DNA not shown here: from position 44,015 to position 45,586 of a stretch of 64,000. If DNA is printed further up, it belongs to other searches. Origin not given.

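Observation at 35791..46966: An 11-kb coupled operon carries aryl-polyene/flexirubin-style attachment and export genes but no synthase core, plus a B12-radical-SAM and O-methyltransferase tail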

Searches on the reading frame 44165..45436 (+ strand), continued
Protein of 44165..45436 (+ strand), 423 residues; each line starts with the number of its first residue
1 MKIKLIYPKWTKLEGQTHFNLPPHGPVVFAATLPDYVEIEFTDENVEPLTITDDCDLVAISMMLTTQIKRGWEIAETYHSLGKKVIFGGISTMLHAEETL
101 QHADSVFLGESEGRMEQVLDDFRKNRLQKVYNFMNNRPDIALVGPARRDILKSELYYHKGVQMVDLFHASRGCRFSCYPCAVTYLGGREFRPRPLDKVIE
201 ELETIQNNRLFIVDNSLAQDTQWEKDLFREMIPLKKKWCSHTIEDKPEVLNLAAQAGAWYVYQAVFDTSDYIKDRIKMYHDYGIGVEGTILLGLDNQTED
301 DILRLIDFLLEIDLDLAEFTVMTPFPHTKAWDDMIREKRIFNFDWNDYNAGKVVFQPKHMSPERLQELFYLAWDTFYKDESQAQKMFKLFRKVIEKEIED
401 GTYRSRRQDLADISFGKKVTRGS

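Call 74: predict_structure(alignment_id=A4)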
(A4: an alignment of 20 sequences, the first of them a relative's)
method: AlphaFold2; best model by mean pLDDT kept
length: 423 residues; sequences in the alignment: 20
mean_pLDDT: 81.8   pTM: 0.81
mean pLDDT of the five models: 81.8, 75.7, 75.1, 73.7, 69.0
residues with pLDDT >= 90: 121; 70-90: 238; 50-70: 48; < 50: 16
segments of 3 or more residues with pLDDT < 50: 174-187
pLDDT, mean of each block of 10 residues (from residue 1): 93 69 80 89 89 93 85 96 91 83 87 82 94 72 79 79 77 47 46 84 85 70 91 89 85 90 67 78 83 85 88 83 75 90 79 89 94 91 82 84 81 72 50
secondary structure, 60 per line:
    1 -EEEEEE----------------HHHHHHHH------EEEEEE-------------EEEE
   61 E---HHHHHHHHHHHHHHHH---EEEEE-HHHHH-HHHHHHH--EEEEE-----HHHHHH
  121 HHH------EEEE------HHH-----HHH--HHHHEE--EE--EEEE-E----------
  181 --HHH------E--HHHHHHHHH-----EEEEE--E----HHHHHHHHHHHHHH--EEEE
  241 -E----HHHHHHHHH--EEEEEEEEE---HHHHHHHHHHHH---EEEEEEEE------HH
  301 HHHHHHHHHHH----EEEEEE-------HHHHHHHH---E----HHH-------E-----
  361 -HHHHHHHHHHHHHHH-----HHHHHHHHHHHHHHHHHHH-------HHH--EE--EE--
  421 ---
elements in order: E2-7 H24-31 E38-43 E57-61 H65-80 E84-88 H90-94 H96-102 E105-109 H115-123 E130-133 H153-156 E165-168 H195-203 E209-213 H221-234 E237-240 H247-255 E258-266 H270-281 E285-292 H299-311 E316-321 H329-336 H362-376 H382-400

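Call 76: fold_search(model_id=the predicted structure, library=pdb)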
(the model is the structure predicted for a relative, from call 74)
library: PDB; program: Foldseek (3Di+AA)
matches with E <= 10: 1436; with E <= 0.001: 38
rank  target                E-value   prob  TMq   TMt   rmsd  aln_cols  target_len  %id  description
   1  6fd2_B                5.6e-17  1.00  0.75  0.70   6.1       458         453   17  Radical SAM 1,2-diol dehydratase AprD4 in complex with its substrate paromamine (released 2018-01-17)
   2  6fd2_A                3.3e-16  1.00  0.75  0.70   8.9       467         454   16  Radical SAM 1,2-diol dehydratase AprD4 in complex with its substrate paromamine (released 2018-01-17)
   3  9ccb                  5.0e-15  1.00  0.61  0.62   8.7       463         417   17  X-ray crystal structure of methyl-coenzyme M reductase glutamine methylase (MgmA) from Methanothermobacter marburgensis  (released 2025-01-01)
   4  6wtf_A                2.9e-12  1.00  0.65  0.52   7.0       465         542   15  Structure of radical S-adenosylmethionine methyltransferase, TsrM, from Kitasatospora setae with tryptophan substrate  (released 2020-12-23)
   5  6wtf_B                3.5e-12  1.00  0.66  0.53   7.4       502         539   14  Structure of radical S-adenosylmethionine methyltransferase, TsrM, from Kitasatospora setae with tryptophan substrate  (released 2020-12-23)
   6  6wte_B                5.4e-12  1.00  0.61  0.50   8.9       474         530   14  Structure of radical S-adenosylmethionine methyltransferase, TsrM, from Kitasatospora setae with cobalamin and [4Fe-4S (released 2020-12-23)
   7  7mjx_A                5.7e-12  1.00  0.56  0.54   4.2       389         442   14  MiaB in the complex with 5'-deoxyadenosine, methionine and RNA (released 2021-09-15)
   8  6wte_A                1.4e-11  1.00  0.60  0.46   8.8       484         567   15  Structure of radical S-adenosylmethionine methyltransferase, TsrM, from Kitasatospora setae with cobalamin and [4Fe-4S (released 2020-12-23)
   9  7mjw_A                3.2e-11  1.00  0.57  0.54   5.3       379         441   15  Methylated MiaB in the complex with 5'-deoxyadenosine, methionine and RNA (released 2021-09-15)
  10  7mjz                  3.2e-11  1.00  0.61  0.59   5.4       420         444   15  The structure of MiaB with pentasulfide bridge (released 2021-09-15)
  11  7mjy_A                4.7e-11  1.00  0.60  0.57   5.0       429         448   14  MiaB in the complex with s-adenosyl-L-homocysteine and RNA (released 2021-09-15)
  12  7mjv_A                1.4e-09  1.00  0.56  0.54   4.4       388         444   13  MiaB in the complex with s-adenosylmethionine and RNA (released 2021-09-15)
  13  9n1b                  1.5e-09  1.00  0.62  0.45  10.1       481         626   14  Crystal structure of CysS from Corallococcus sp. CA054B with 5'-deoxyadenosine, methionine, and pantetheinylated 3-metho (released 2026-01-28)
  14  9n1d                  2.2e-09  1.00  0.59  0.42  10.5       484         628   14  Crystal structure of CysS from Corallococcus sp. CA054B with 5'-deoxyadenosine and methionine bound (released 2026-01-28)
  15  9a6d_A                2.3e-09  1.00  0.58  0.55   6.2       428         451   13  Integrative model of MTAB-YVFG by crosslinking MS and deep learning (released 2024-09-18)
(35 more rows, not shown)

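Call 77: find_encoding_contigs(protein=P0361, flank=10000, max_places=2)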
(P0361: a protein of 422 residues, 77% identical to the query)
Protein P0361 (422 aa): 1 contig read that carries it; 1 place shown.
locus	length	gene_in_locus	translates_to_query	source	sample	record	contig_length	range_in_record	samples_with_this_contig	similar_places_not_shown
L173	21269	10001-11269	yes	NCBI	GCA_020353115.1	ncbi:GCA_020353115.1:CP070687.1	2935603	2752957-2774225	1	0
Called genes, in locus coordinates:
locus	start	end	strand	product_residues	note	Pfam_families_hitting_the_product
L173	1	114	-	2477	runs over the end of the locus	PF14349:SprA_N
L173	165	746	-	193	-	PF01330:RuvA_N, PF00633:HHH (faint), PF14520:HHH_5, PF07499:RuvA_C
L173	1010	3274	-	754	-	PF00390:malic, PF03949:Malic_M, PF01515:PTA_PTB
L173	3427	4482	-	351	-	PF04166:PdxA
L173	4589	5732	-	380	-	PF00883:Peptidase_M17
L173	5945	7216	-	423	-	PF00009:GTP_EFTU, PF01926:MMR_HSR1 (faint), PF03144:GTP_EFTU_D2 (weak), PF22594:GTP-eEF1A_C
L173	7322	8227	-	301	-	PF01507:PAPS_reduct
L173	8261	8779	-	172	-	PF01583:APS_kinase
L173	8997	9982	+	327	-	PF00685:Sulfotransfer_1, PF13469:Sulfotransfer_3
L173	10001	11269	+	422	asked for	PF02310:B12-binding (weak), PF04055:Radical_SAM (faint)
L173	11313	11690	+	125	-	-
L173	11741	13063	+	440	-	PF00501:AMP-binding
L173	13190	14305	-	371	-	PF08545:ACP_syn_III (weak)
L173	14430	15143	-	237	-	PF00378:ECH_1, PF16113:ECH_2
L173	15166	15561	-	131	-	-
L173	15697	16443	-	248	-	PF00378:ECH_1, PF16113:ECH_2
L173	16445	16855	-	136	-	PF20791:Acyl-ACP_TE_C (faint), PF13279:4HBT_2, PF03061:4HBT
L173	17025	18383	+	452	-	PF05192:MutS_III, PF00488:MutS_V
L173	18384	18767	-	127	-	PF09345:SiaC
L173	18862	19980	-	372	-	PF00582:Usp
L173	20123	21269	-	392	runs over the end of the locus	PF03544:TonB_C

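Call 86: search_protein_families(library=pfam, proteins=[L173:11741-13063:+, L151:12971-14149:+, L122:19310-20020:+], max_evalue=0.01)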
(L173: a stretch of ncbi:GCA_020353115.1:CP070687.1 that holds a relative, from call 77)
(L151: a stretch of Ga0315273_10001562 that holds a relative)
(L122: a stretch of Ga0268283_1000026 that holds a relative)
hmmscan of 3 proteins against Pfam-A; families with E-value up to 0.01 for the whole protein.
L173:11741-13063:+ (440 aa): 2 families
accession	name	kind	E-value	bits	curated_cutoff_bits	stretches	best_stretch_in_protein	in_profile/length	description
PF00501.34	AMP-binding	-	1.9e-12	47.2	29.9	1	82-291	161-376/384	AMP-binding enzyme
PF14535.12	AMP-binding_C_2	-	9.4e-05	23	25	1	339-432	1-96/96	AMP-binding enzyme C-terminal domain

L151:12971-14149:+ (392 aa): 1 family
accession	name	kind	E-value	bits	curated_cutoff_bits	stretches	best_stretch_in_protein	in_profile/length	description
PF01553.26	Acyltransferase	-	0.0038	17.5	23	1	80-154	4-72/132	Acyltransferase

L122:19310-20020:+ (236 aa): 0 families

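Call 90: search_protein_families(library=ncbifam, proteins=[L173:11741-13063:+], max_evalue=0.001)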
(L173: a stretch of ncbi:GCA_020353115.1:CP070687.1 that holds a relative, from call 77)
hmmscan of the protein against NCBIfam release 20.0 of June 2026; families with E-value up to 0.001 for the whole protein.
L173:11741-13063:+ (440 aa): 9 families
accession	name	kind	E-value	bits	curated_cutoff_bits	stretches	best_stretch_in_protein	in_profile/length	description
NF053551.1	FlxY_rubin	equivalog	1.1e-201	670.1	520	1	9-432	1-424/424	flexirubin biosynthesis putative acyl-CoA ligase FlxY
NF041878.1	paak_haloarch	equivalog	9.8e-50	169.4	700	1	8-413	4-407/427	phenylacetate--CoA ligase PaaK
NF045666.1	DVU1553_fam_AMP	equivalog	4e-43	147.8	300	1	14-330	20-330/331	DVU_1553 family AMP-dependent CoA ligase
TIGR02155.1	PA_CoA_ligase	equivalog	4.2e-41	140.9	646.3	1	12-381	3-367/422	phenylacetate--CoA ligase PaaK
TIGR03335.1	F390_ftsA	equivalog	7.6e-23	80.9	458.7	1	7-324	4-323/445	coenzyme F390 synthetase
NF041217.1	BagE_FevW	exception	1.2e-11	44.3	800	1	34-334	29-314/424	bagremycin/ferroverdin synthetase BagE/FevW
TIGR02304.1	aden_form_hyp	equivalog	8.6e-08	31.6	251.9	1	171-338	182-333/430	F390 synthetase-related protein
NF009071.0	PRK12406.1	subfamily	1.3e-06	27.1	701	1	87-292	157-359/510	acyl-CoA synthetase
NF004837.0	PRK06187.1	subfamily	2.4e-05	22.8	476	0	74-251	161-327/531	long-chain-fatty-acid--CoA ligase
